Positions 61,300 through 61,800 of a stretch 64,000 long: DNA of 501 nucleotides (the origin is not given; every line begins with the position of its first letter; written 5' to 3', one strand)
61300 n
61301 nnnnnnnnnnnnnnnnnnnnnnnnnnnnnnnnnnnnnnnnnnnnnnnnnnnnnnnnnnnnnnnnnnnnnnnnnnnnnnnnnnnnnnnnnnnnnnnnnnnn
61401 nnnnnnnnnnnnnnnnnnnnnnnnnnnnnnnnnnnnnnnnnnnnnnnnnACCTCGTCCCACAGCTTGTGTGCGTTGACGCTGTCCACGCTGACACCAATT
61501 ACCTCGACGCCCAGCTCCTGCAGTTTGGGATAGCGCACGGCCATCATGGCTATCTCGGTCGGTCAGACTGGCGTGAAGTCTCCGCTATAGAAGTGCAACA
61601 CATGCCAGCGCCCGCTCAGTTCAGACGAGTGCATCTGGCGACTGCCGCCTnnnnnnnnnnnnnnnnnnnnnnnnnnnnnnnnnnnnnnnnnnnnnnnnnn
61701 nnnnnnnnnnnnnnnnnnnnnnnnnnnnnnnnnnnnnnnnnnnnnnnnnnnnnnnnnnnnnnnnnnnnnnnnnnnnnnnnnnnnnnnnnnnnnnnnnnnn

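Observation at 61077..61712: Peroxiredoxin with UGA at the peroxidatic-cysteine position plus a downstream hairpin: candidate selenoprotein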

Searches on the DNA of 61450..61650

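Call 32: search_rna_families(source=window, start=61450, end=61650, threshold=evalue, max_evalue=10, show_alignments=3)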
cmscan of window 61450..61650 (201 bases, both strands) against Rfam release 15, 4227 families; matches with E-value up to 10: 0.
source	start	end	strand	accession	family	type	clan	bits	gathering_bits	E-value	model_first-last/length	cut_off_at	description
